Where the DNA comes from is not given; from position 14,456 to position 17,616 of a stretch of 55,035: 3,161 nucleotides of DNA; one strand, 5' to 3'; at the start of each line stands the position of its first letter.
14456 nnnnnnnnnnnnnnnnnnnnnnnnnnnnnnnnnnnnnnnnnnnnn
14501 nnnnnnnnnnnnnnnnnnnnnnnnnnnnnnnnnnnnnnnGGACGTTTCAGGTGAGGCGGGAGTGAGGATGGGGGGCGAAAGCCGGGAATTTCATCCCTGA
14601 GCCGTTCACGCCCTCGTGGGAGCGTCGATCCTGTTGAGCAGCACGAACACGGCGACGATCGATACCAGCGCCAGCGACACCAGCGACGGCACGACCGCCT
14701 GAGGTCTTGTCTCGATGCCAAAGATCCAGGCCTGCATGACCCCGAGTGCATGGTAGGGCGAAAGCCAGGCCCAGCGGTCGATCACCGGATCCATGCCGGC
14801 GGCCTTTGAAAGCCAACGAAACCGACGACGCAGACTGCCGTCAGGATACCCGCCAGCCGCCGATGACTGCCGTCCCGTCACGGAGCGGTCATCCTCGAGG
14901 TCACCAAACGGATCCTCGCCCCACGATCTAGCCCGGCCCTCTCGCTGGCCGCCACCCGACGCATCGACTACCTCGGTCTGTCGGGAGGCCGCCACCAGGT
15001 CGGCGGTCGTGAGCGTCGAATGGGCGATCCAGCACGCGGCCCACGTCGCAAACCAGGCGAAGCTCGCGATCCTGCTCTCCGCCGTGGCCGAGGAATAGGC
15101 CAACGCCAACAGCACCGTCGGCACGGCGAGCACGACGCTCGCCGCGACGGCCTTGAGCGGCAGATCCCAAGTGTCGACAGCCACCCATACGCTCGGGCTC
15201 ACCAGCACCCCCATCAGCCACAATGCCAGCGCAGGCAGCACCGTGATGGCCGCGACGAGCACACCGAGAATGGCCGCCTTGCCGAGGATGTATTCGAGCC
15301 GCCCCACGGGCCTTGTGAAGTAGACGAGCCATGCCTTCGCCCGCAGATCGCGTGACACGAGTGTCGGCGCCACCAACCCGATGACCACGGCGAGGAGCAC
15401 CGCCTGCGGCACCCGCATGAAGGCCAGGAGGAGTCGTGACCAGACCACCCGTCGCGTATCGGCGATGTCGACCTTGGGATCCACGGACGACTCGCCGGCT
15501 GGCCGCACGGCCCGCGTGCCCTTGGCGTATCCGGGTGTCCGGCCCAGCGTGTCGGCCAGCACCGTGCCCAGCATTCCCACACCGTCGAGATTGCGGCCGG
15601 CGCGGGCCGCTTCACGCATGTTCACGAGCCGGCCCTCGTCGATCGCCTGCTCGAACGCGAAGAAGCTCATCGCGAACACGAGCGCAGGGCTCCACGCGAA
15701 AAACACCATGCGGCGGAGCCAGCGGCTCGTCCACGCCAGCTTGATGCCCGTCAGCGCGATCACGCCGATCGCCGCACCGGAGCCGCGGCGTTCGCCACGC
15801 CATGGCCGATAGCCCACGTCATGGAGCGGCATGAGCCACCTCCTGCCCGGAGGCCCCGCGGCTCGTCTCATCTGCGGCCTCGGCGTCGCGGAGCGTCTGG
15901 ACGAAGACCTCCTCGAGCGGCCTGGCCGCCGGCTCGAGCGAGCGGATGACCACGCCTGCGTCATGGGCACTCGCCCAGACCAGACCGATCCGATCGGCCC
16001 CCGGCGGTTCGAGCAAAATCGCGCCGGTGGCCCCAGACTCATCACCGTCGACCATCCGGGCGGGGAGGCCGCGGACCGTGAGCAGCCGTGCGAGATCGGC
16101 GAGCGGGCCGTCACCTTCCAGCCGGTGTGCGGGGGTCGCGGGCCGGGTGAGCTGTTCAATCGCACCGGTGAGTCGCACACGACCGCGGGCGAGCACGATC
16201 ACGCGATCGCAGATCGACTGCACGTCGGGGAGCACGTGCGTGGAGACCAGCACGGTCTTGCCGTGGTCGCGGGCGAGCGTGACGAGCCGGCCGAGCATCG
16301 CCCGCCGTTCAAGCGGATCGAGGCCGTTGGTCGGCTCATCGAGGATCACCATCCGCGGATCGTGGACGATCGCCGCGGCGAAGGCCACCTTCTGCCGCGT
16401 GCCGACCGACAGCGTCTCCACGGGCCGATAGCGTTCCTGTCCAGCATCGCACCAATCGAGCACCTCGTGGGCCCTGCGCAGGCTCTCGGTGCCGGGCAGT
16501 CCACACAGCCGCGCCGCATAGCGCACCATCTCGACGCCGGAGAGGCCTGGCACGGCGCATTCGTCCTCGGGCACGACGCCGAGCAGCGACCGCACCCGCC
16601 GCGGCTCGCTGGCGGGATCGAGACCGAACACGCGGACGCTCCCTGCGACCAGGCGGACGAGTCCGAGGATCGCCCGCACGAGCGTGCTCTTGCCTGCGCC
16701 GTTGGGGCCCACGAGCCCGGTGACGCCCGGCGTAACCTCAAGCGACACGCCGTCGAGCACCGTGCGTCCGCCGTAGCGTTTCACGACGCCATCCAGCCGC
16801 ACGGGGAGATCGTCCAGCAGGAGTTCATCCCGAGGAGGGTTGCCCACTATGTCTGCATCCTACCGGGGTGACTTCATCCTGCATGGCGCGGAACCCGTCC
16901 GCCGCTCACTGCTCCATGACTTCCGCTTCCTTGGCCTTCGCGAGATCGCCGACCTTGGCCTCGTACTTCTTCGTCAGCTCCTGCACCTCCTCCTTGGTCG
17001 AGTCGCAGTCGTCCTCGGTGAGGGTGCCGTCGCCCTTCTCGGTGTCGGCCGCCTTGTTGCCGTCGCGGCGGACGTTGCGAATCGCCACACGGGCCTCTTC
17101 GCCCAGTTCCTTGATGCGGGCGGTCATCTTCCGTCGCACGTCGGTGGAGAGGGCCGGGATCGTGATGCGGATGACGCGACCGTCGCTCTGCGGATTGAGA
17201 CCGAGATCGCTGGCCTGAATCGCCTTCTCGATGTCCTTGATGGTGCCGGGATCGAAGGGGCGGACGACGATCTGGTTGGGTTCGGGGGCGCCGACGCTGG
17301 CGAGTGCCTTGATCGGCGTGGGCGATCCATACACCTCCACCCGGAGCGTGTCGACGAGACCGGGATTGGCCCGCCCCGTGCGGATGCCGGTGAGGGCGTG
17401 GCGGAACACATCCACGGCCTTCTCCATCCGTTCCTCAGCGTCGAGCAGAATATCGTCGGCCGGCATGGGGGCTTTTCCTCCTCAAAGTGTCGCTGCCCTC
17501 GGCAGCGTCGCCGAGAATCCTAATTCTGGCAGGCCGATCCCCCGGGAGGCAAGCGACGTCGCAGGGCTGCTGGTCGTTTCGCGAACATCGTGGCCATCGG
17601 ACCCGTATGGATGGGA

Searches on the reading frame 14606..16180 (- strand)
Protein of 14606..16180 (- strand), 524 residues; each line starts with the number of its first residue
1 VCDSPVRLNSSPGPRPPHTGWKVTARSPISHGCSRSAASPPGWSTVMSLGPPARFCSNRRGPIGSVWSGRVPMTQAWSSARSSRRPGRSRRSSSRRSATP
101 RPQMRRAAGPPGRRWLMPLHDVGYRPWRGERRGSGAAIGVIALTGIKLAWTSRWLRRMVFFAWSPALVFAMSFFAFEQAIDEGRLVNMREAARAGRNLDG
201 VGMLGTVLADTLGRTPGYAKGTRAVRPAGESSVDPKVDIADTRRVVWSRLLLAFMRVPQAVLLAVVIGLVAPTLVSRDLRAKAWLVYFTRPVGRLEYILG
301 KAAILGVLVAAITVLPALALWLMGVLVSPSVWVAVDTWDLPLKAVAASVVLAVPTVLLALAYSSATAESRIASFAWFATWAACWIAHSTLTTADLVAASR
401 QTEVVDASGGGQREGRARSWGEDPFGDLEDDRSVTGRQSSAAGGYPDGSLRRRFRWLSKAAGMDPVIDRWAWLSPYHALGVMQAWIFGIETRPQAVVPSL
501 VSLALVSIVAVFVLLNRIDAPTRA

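Call 5: search_protein_families(library=pfam, proteins=[window:14606-16180:-], max_evalue=0.01)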
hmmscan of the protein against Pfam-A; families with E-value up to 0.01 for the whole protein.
window:14606-16180:- (524 aa): 2 families
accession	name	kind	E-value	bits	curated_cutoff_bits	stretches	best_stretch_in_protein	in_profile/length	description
PF12679.13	ABC2_membrane_2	-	1.5e-06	28.1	27.2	1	174-388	27-200/283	ABC-2 family transporter protein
PF12730.13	ABC2_membrane_4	-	0.002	18.6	27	1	260-361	57-157/179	ABC-2 family transporter protein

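Call 6: search_protein_families(library=ncbifam, proteins=[window:14606-16180:-], max_evalue=0.01)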
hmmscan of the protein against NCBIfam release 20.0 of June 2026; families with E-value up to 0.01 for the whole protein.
window:14606-16180:- (524 aa): 0 families

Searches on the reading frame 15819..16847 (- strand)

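Call 57: search_protein_families(library=pfam, proteins=[window:15819-16847:-], max_evalue=0.001)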
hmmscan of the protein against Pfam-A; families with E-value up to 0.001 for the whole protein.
window:15819-16847:- (342 aa): 5 families
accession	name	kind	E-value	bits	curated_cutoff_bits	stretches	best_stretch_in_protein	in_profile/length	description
PF00005.33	ABC_tran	-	5.7e-26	92.2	25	1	31-174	1-137/137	ABC transporter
PF13304.12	AAA_21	-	8.2e-16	59.4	27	2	129-204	221-298/304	AAA domain, putative AbiEii toxin, Type IV TA system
PF13476.12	AAA_23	-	1.6e-05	26.1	27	1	33-60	12-39/201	AAA domain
PF02463.25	SMC_N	-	4.5e-05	23.4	40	1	34-61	18-48/220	RecF/RecN/SMC N terminal domain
PF13555.12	AAA_29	-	0.00024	21.2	27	1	32-62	13-44/61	P-loop containing region of AAA domain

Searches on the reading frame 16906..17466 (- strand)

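Call 57: search_protein_families(library=pfam, proteins=[window:16906-17466:-], max_evalue=0.001)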
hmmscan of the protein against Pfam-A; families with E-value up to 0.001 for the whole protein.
window:16906-17466:- (186 aa): 1 family
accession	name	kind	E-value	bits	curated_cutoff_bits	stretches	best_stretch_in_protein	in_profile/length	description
PF01765.24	RRF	-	7.3e-58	195.5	29.7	1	22-184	2-164/164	Ribosome recycling factor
